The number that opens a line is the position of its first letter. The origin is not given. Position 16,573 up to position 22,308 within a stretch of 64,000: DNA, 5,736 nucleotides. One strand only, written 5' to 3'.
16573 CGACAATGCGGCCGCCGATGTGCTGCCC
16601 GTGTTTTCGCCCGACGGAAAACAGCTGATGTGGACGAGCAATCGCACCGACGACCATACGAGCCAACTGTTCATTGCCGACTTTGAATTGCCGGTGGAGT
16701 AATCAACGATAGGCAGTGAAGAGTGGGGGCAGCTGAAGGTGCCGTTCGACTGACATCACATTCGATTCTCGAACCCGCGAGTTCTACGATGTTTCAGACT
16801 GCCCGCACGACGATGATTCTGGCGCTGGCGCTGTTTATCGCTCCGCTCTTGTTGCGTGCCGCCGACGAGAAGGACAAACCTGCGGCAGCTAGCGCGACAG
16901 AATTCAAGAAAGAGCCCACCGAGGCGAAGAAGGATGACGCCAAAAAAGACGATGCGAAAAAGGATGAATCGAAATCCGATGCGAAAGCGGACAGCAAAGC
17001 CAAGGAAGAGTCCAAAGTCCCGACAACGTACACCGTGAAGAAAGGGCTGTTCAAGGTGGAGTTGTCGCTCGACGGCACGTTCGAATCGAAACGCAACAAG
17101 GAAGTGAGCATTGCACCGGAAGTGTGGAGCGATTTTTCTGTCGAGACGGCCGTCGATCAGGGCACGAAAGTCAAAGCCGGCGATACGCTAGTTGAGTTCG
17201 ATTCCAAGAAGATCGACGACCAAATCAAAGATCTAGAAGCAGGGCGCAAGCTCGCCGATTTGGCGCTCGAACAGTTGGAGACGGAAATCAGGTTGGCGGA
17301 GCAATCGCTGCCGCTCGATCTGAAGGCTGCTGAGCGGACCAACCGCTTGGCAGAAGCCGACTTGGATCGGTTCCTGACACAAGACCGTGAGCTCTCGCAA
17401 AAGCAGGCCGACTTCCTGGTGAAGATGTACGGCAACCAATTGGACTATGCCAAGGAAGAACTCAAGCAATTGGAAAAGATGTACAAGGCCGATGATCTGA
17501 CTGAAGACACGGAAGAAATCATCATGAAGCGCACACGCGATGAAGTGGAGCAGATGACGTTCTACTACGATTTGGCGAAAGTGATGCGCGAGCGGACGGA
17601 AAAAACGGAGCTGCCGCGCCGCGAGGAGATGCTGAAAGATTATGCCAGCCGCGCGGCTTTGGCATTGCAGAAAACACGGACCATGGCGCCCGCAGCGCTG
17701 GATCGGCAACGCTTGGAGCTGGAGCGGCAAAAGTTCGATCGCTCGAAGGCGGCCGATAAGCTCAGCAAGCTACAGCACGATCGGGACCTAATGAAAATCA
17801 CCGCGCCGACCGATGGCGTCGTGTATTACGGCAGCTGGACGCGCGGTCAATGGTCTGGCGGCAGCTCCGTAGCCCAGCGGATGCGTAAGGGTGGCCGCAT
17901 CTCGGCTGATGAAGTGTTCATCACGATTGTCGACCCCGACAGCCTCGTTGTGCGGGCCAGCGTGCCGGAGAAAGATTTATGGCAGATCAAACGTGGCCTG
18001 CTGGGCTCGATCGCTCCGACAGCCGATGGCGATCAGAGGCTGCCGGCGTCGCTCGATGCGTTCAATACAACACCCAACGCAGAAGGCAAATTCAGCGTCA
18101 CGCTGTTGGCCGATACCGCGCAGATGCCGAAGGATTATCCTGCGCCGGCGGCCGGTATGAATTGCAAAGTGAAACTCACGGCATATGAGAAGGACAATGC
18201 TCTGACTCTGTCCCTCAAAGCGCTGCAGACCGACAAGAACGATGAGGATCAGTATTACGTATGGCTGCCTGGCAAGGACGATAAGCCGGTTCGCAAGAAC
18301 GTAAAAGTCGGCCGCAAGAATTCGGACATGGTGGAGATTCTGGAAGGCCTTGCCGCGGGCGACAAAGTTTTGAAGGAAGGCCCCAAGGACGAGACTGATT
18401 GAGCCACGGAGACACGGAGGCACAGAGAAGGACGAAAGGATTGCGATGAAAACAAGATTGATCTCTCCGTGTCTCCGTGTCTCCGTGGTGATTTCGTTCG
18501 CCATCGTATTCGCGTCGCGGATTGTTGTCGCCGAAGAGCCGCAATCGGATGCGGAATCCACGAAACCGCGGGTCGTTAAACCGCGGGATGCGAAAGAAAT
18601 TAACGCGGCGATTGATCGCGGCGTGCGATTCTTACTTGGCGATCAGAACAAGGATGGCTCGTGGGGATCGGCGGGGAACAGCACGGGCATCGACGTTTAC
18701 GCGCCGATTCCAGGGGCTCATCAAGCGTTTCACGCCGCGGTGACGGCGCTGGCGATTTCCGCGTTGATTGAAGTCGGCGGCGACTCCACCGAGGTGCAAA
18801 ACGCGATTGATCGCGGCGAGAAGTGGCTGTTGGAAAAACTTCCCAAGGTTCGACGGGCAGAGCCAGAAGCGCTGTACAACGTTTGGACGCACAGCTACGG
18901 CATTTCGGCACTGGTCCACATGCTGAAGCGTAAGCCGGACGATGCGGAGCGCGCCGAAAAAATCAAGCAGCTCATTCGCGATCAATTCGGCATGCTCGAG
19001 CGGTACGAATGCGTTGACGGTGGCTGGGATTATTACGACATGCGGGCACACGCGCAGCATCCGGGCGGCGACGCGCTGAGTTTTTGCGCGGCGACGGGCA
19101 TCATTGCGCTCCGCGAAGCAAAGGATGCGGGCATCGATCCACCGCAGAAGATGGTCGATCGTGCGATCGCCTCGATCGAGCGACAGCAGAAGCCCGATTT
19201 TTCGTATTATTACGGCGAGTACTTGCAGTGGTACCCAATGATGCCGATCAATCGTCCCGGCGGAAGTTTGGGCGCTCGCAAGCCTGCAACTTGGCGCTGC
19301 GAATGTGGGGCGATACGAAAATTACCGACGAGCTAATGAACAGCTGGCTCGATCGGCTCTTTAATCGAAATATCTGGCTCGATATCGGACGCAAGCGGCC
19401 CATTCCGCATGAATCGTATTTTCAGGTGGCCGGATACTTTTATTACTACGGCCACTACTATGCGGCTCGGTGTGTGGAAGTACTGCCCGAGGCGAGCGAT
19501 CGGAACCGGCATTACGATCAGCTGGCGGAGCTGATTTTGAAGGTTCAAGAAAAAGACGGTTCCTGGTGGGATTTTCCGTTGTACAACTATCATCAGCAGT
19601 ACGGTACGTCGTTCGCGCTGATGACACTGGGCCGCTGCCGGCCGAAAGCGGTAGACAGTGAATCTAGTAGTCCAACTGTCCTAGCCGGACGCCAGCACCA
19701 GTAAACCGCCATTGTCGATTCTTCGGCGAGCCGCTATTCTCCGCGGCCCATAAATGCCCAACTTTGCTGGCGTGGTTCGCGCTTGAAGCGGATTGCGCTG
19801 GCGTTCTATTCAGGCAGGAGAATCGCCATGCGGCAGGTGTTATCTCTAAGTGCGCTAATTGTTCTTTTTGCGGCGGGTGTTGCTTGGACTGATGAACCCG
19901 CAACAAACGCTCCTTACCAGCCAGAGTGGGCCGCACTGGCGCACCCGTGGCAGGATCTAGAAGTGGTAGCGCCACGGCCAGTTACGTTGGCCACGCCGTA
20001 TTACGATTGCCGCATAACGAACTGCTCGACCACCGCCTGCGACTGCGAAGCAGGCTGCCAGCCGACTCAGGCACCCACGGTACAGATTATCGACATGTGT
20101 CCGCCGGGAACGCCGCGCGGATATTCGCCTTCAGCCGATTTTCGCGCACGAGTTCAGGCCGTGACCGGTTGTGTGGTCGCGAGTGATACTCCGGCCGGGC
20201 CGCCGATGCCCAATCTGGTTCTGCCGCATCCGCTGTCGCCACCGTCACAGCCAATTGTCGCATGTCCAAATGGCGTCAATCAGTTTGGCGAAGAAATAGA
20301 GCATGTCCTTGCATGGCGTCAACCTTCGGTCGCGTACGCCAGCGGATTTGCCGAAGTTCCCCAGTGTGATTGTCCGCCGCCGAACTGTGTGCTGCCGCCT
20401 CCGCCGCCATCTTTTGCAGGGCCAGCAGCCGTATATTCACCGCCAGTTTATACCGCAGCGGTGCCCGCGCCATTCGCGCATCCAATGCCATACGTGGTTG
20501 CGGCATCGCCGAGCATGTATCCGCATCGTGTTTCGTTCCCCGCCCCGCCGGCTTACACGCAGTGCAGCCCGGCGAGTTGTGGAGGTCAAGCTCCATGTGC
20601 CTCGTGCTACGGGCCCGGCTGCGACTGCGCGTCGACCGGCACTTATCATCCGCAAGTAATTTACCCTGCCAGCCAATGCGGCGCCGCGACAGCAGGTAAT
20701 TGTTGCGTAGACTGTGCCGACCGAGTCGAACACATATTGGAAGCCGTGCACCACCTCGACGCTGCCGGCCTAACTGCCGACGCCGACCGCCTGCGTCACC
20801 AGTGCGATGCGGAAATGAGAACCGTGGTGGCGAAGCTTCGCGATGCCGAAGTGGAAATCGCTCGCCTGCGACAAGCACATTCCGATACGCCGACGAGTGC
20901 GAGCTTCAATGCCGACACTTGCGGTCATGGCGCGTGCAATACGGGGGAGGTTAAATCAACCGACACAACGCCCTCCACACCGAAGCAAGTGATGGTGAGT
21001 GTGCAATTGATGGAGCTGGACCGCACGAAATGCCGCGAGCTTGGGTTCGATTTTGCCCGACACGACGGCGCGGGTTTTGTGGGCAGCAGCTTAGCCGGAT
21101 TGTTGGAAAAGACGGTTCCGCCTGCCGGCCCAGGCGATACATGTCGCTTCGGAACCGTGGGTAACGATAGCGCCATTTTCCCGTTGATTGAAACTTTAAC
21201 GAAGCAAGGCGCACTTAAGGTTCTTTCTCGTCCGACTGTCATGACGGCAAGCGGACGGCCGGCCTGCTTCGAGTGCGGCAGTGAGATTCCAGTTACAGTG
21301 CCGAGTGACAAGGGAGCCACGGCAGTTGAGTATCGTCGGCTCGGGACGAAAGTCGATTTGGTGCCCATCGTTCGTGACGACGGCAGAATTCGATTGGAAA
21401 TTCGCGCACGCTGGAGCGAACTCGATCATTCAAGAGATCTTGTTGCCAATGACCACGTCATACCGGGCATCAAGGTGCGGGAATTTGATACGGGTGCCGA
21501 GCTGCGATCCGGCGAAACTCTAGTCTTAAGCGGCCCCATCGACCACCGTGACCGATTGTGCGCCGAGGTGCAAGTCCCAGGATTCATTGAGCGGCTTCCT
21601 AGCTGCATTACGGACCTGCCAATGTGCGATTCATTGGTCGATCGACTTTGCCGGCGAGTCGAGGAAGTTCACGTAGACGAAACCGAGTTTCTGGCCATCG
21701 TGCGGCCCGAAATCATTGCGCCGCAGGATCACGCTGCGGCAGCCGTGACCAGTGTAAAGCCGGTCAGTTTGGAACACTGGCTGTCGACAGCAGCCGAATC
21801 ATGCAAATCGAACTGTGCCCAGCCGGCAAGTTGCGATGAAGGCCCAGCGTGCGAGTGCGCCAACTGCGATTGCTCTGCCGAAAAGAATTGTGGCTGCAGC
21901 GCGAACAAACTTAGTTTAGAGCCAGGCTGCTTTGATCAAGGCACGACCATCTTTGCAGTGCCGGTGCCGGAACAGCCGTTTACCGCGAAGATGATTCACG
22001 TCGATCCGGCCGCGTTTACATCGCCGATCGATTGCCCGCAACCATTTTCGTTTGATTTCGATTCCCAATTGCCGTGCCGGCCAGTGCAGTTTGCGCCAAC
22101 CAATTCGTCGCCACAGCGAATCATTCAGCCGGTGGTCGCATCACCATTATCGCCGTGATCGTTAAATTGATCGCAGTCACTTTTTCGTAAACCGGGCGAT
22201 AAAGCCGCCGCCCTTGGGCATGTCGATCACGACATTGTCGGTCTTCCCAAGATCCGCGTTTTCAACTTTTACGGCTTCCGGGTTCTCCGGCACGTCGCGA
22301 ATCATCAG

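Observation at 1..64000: At least 14 genes are split across reading frames: a systematic homopolymer-indel signature rather than mass pseudogenisation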

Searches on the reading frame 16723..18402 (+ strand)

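Call 11: search_protein_families(library=pfam, proteins=[window:16723-18402:+], max_evalue=0.01)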
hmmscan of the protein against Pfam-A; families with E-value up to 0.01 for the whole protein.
window:16723-18402:+ (559 aa): 4 families
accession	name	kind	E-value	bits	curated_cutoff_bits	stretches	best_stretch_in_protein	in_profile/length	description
PF13437.12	HlyD_3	-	1.9e-06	29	22.2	1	388-466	16-96/106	HlyD family secretion protein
PF16576.10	HlyD_D23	-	0.00016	21.5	30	0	382-446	119-183/214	Barrel-sandwich domain of CusB or HlyD membrane-fusion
PF00358.26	PTS_EIIA_1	-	0.0048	17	27.2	0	141-170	85-114/127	phosphoenolpyruvate-dependent sugar phosphotransferase system, EIIA 1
PF00364.28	Biotin_lipoyl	-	0.0064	16.7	22.1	0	140-174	17-51/73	Biotin-requiring enzyme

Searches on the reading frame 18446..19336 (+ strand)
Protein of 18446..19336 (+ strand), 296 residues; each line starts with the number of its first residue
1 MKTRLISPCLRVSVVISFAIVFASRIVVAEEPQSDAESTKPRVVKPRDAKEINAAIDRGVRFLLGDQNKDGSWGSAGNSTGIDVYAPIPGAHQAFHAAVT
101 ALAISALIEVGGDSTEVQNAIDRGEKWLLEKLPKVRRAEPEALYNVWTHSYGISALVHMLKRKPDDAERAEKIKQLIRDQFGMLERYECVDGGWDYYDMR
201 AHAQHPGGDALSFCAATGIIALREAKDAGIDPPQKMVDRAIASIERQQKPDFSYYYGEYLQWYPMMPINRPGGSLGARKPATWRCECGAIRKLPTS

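Call 11: search_protein_families(library=pfam, proteins=[window:18446-19336:+], max_evalue=0.01)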
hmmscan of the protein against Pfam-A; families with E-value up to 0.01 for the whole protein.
window:18446-19336:+ (296 aa): 1 family
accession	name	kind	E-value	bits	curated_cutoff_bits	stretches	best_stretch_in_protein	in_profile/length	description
PF13243.12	SQHop_cyclase_C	-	5.2e-06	26.2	26.1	1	51-131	204-277/319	Squalene-hopene cyclase C-terminal domain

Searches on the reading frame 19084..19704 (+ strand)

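Call 16: search_protein_families(library=pfam, proteins=[window:19084-19704:+], max_evalue=0.01)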
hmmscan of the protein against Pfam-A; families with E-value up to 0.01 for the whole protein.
window:19084-19704:+ (206 aa): 1 family
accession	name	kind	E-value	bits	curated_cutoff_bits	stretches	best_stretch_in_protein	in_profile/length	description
PF13243.12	SQHop_cyclase_C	-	0.0064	16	26.1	1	127-185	142-200/319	Squalene-hopene cyclase C-terminal domain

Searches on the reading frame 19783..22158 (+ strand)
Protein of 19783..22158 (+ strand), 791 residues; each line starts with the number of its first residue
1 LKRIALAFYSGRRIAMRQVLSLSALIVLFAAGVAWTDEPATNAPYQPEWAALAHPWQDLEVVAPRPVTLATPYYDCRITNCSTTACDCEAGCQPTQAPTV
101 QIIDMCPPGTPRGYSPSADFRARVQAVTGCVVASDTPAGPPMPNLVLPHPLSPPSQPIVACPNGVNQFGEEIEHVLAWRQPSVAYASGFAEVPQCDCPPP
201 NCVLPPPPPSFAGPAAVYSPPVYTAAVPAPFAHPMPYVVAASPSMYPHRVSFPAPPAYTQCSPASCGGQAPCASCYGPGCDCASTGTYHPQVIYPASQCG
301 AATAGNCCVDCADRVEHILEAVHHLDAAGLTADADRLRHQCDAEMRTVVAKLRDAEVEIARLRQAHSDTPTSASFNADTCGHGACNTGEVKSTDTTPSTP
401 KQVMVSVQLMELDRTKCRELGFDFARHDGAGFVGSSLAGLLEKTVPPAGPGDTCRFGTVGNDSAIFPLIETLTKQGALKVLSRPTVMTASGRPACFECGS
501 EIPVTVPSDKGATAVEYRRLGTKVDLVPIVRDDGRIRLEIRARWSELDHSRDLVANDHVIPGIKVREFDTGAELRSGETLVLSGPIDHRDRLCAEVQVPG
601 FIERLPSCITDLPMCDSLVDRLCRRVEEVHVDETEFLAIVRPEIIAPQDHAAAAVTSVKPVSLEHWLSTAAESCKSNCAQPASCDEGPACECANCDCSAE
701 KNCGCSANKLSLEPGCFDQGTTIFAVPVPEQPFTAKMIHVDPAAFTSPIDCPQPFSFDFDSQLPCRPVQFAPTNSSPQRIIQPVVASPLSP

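Call 16: search_protein_families(library=pfam, proteins=[window:19783-22158:+], max_evalue=0.01)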
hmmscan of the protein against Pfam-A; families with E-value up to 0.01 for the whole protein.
window:19783-22158:+ (791 aa): 1 family
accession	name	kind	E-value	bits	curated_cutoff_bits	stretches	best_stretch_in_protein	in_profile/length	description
PF00263.26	Secretin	-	2.2e-21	76.6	27.5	1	472-592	2-129/169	Bacterial type II and III secretion system protein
